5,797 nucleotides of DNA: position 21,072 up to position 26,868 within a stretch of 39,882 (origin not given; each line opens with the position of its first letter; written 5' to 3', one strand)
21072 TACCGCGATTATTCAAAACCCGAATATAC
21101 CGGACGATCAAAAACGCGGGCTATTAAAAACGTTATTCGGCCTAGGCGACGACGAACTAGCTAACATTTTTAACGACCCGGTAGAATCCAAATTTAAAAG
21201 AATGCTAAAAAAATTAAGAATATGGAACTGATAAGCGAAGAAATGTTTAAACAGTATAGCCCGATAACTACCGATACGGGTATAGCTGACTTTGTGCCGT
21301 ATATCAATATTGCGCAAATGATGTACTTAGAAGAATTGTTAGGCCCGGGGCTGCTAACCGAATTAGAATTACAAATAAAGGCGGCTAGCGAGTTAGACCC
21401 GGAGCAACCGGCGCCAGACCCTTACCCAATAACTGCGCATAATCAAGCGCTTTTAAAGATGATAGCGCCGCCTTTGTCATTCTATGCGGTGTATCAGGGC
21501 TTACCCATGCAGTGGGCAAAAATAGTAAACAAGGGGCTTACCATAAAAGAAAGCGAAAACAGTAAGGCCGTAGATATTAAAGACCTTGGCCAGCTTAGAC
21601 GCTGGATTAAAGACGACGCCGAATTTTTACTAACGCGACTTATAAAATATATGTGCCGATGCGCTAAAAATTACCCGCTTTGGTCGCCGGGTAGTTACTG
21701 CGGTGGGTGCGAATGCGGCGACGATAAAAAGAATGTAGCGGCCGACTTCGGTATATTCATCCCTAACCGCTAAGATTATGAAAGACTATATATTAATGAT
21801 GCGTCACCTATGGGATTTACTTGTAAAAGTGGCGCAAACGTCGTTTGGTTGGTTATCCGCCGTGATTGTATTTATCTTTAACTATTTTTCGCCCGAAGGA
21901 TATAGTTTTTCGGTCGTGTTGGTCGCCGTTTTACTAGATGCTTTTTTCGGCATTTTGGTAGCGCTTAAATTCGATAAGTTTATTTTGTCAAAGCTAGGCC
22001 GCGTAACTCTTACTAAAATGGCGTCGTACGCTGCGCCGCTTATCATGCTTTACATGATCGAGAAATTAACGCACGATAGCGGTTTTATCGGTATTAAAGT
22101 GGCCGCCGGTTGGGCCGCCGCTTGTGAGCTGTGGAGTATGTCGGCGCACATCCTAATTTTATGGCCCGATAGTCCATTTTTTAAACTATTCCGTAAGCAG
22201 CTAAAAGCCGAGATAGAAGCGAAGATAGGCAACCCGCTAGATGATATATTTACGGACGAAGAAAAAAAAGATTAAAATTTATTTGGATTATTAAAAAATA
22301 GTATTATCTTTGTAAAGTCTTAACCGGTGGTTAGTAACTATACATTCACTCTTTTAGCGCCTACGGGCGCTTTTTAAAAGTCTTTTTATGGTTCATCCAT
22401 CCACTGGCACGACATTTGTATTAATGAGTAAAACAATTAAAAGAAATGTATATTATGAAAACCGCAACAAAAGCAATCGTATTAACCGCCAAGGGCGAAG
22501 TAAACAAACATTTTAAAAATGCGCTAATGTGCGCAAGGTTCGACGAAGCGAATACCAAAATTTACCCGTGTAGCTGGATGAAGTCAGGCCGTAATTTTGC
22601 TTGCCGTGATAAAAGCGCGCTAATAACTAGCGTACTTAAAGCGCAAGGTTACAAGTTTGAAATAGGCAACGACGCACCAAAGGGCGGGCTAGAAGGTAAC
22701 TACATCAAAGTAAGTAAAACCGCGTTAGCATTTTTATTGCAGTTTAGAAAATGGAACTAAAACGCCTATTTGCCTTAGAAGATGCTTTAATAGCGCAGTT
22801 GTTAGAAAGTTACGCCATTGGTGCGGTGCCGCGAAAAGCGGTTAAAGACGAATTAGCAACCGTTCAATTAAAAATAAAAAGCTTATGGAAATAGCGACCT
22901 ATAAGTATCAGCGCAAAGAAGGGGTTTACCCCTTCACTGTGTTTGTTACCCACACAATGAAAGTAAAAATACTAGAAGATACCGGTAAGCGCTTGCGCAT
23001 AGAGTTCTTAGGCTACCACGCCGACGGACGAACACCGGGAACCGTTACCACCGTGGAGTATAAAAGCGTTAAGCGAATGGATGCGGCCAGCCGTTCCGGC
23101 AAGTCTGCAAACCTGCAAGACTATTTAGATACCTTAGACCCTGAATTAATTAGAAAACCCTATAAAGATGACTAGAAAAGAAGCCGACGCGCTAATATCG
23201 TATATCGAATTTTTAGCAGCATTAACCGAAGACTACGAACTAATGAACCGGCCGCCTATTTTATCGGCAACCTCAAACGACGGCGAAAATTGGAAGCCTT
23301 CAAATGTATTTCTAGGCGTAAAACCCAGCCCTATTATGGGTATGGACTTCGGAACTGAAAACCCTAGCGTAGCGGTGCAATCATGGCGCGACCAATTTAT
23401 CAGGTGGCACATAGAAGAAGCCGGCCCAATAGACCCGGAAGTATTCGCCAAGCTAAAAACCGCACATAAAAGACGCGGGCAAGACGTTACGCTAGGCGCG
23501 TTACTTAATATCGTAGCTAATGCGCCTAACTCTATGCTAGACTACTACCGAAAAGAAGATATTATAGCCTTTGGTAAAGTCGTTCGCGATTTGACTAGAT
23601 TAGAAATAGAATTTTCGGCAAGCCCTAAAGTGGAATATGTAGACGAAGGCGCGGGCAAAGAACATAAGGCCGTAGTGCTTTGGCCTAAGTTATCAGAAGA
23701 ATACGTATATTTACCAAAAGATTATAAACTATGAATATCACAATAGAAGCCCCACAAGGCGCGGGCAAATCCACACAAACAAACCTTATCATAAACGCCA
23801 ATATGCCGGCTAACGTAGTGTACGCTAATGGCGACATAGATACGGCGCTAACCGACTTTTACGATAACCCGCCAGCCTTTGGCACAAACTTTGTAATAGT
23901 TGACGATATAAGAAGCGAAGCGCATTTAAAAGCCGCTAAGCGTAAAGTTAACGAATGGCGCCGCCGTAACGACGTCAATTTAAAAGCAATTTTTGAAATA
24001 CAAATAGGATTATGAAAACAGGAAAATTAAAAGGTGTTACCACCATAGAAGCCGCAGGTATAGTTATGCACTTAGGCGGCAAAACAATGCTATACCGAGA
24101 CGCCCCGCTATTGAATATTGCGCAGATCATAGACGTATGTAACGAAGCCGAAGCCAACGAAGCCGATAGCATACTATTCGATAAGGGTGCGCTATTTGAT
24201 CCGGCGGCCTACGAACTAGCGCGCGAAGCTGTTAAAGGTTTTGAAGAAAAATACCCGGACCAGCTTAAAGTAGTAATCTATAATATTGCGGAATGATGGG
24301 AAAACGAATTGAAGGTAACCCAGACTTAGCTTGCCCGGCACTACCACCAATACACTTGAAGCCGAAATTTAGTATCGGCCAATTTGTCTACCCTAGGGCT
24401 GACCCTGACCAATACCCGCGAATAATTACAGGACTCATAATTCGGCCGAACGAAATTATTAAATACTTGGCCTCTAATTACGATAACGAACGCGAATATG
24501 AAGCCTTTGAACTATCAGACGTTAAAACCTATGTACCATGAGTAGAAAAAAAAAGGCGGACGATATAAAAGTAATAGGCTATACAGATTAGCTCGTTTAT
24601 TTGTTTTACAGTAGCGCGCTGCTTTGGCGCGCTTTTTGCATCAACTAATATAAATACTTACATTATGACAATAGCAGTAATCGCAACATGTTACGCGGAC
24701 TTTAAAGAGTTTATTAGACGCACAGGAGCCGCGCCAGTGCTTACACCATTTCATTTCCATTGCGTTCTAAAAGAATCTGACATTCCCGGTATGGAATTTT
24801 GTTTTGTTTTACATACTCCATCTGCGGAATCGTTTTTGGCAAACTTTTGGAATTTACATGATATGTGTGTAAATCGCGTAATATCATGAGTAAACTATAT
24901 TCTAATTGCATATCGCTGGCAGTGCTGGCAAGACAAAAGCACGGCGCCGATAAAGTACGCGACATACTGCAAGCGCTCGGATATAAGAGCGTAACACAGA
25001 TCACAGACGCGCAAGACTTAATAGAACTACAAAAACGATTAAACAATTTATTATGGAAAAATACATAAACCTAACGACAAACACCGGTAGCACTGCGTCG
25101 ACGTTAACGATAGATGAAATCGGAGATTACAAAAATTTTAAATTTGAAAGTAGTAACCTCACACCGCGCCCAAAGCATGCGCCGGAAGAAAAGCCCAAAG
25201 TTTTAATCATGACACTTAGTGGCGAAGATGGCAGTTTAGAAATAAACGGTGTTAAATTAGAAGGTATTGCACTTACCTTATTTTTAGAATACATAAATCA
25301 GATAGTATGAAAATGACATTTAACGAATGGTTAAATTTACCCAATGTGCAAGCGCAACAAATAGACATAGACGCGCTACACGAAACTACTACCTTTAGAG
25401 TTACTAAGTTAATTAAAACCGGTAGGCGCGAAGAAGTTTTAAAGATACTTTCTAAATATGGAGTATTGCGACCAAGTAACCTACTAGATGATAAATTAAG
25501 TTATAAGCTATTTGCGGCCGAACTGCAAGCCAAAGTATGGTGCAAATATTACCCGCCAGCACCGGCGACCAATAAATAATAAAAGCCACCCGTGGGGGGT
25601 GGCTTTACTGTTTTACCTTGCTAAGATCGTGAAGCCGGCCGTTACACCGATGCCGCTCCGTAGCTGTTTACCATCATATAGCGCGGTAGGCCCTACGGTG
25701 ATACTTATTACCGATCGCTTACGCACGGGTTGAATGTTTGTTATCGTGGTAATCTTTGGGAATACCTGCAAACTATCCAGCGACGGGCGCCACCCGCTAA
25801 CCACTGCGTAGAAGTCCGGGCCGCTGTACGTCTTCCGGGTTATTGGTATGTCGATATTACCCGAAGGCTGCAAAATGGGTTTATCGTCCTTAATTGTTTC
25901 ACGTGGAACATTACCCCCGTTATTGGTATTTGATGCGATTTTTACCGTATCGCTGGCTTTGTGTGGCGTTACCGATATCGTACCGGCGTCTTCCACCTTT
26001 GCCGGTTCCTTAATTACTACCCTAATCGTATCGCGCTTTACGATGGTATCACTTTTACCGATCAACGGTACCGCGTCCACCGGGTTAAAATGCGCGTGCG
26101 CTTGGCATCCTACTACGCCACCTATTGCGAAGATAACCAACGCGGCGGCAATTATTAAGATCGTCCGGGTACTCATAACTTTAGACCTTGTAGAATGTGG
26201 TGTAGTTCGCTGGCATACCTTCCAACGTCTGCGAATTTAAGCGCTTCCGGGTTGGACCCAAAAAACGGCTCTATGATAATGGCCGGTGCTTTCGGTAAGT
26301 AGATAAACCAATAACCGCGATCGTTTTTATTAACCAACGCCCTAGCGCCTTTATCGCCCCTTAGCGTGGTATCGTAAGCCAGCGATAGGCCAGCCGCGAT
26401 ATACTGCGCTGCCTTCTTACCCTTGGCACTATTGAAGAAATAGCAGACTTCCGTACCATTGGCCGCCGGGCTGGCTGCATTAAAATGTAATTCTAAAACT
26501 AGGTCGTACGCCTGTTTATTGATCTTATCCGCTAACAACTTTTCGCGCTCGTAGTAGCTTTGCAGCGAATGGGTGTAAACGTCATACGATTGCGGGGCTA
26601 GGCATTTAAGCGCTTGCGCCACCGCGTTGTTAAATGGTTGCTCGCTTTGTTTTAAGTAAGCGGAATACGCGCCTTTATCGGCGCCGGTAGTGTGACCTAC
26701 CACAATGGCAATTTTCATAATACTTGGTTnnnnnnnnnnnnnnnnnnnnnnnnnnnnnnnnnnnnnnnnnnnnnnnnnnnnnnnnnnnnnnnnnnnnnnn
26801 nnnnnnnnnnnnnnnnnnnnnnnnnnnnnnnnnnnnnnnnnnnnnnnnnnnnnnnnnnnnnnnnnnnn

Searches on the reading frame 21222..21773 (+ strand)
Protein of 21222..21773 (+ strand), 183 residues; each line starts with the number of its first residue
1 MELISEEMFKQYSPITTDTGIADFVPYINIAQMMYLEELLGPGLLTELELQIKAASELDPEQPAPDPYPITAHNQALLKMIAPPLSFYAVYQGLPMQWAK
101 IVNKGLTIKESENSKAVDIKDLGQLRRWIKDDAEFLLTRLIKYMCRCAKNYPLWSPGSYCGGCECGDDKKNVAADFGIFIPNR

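Call 13: search_protein_families(library=phrogs, proteins=[window:21222-21773:+], max_evalue=0.001)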
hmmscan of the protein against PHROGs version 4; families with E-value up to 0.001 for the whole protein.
window:21222-21773:+ (183 aa): 0 families

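Call 57: search_protein_families(library=pfam, proteins=[window:21222-21773:+], max_evalue=0.05)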
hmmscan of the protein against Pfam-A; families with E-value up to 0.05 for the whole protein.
window:21222-21773:+ (183 aa): 1 family
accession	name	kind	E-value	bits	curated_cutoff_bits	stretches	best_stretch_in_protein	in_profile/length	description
PF20459.4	DUF6712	-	2.4e-26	92.5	25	1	36-160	1-117/121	Family of unknown function (DUF6712)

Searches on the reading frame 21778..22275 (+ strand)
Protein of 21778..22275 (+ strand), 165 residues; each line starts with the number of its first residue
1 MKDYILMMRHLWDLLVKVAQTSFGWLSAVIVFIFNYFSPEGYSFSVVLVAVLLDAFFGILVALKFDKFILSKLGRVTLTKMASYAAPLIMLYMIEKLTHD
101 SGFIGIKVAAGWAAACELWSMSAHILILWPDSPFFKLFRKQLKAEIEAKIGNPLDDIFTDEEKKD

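Call 13: search_protein_families(library=phrogs, proteins=[window:21778-22275:+], max_evalue=0.001)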
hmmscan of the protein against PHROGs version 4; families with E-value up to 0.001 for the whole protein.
window:21778-22275:+ (165 aa): 0 families

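Call 57: search_protein_families(library=pfam, proteins=[window:21778-22275:+], max_evalue=0.05)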
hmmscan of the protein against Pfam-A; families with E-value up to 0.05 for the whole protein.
window:21778-22275:+ (165 aa): 0 families

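Call 60: find_homologous_proteins(query=window:21778-22275:+, max_evalue=0.00001)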
Query window:21778-22275:+ (165 aa): 36 proteins with E <= 0.00001 among 98 candidates.
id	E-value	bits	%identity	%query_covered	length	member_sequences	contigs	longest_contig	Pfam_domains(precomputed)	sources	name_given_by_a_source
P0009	2.3e-102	358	100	100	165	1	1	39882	-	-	-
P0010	6.6e-88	311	88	96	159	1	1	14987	-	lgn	-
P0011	3.5e-83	296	78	100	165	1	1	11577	-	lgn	-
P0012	9.7e-83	294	83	100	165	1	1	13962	-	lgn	-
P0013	8.9e-81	288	80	95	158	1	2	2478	-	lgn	-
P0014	2.0e-80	287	80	96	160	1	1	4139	-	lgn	-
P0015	4.9e-78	279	75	99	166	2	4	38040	-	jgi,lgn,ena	-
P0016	6.1e-77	276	77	99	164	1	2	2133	-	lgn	-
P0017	1.1e-75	272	76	99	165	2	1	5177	-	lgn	-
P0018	1.1e-73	265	73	99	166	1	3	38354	-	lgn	-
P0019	1.2e-70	255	70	99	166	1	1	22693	-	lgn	-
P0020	6.8e-67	243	68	99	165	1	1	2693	-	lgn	-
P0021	4.0e-65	237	67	96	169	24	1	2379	PF05105.18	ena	-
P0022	7.0e-65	236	64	99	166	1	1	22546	-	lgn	-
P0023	1.5e-64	235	69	95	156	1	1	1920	-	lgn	-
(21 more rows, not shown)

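Call 61: find_encoding_contigs(protein=P0010, flank=7000, max_places=2)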
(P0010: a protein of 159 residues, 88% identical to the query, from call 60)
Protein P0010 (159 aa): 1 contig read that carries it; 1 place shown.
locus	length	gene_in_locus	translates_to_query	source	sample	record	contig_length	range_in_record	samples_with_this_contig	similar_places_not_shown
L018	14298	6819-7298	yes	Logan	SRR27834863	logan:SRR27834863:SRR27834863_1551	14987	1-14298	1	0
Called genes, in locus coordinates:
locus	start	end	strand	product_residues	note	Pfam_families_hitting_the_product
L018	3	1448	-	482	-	?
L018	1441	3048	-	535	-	-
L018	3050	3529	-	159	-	-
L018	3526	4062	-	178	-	-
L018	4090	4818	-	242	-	-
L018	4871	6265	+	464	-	PF04860:Phage_portal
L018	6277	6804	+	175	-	PF20459:DUF6712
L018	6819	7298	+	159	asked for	-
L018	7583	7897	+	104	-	-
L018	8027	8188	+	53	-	-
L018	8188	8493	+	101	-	-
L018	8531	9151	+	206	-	-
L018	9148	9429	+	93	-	-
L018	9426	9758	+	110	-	-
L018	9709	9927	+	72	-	-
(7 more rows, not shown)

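Call 62: find_encoding_contigs(protein=P0012, flank=7000, max_places=2)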
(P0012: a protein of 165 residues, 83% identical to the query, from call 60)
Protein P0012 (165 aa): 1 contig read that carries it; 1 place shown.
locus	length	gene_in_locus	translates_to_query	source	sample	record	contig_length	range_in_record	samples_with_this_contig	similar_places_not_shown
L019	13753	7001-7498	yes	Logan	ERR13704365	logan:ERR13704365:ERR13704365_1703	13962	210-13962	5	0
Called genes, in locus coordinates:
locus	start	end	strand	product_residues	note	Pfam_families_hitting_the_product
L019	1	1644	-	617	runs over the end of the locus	?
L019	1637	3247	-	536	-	-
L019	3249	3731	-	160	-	-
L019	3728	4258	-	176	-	-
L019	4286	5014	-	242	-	-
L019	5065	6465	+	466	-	PF04860:Phage_portal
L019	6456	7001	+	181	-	PF20459:DUF6712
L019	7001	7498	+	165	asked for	-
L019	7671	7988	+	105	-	-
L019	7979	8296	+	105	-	-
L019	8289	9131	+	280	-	-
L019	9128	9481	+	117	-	PF20720:nSTAND3 (faint)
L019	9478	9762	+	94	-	-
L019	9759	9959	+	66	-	-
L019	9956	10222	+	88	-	-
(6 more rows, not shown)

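Call 63: find_encoding_contigs(protein=P0011, flank=7000, max_places=2)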
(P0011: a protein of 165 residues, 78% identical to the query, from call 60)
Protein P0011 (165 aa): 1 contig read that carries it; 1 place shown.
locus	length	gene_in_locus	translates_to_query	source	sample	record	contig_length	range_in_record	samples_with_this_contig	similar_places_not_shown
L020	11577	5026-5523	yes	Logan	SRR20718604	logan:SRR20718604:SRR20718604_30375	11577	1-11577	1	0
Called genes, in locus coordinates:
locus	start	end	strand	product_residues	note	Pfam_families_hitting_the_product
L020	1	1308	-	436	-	?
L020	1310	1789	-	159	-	-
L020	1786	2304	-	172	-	-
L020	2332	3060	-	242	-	-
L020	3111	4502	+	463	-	PF04860:Phage_portal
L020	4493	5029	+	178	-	PF20459:DUF6712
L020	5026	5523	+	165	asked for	-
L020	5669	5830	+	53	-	-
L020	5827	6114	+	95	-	-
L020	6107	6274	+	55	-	-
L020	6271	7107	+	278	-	-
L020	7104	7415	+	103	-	-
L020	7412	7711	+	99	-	-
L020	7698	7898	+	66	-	-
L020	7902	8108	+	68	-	-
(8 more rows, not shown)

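Call 64: find_encoding_contigs(protein=P0018, flank=10000, max_places=2)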
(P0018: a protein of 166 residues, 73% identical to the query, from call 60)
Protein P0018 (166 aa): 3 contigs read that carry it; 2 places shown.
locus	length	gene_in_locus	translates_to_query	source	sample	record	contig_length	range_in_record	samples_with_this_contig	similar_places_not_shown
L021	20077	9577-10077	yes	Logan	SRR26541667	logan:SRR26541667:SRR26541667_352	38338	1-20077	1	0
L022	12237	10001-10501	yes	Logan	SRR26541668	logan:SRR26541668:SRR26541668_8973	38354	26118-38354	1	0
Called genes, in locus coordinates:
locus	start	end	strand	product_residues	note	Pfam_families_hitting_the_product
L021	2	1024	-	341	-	?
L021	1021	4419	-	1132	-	-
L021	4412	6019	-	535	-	-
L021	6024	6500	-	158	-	-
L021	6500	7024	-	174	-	-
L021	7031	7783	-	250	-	-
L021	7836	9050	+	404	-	PF04860:Phage_portal (weak)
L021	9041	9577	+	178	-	PF20459:DUF6712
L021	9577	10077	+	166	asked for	-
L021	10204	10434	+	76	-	-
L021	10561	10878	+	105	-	-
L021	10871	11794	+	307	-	-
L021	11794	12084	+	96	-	-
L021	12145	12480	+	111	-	-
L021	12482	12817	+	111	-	-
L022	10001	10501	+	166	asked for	-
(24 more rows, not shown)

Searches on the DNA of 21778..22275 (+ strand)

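Call 91: search_rna_families(sources=[L018, L011], threshold=gathering)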
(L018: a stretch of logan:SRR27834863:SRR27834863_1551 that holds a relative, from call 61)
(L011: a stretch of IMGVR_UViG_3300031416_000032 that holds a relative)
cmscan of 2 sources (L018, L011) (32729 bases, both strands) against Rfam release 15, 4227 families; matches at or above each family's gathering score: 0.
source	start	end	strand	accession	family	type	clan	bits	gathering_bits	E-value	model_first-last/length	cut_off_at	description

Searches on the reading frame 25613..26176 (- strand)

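Call 15: search_protein_families(library=pfam, proteins=[window:25613-26176:-], max_evalue=0.01)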
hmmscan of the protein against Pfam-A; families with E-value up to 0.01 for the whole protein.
window:25613-26176:- (187 aa): 1 family
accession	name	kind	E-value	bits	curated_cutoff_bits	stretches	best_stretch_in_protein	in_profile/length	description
PF20647.2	DUF6808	-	1e-14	54.7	24.4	1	107-184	4-85/86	Domain of unknown function (DUF6808)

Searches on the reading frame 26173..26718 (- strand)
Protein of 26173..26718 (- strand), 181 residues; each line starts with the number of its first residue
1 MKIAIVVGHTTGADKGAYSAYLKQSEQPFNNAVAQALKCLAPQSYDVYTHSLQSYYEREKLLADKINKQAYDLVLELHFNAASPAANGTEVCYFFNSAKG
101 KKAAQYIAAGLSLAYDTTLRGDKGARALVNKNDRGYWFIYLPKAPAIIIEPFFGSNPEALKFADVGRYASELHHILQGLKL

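Call 15: search_protein_families(library=pfam, proteins=[window:26173-26718:-], max_evalue=0.01)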
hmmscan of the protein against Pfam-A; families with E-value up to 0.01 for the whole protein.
window:26173-26718:- (181 aa): 1 family
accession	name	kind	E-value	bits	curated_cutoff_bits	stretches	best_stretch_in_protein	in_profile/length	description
PF01520.23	Amidase_3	-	4.4e-16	59.9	27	1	3-168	1-160/174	N-acetylmuramoyl-L-alanine amidase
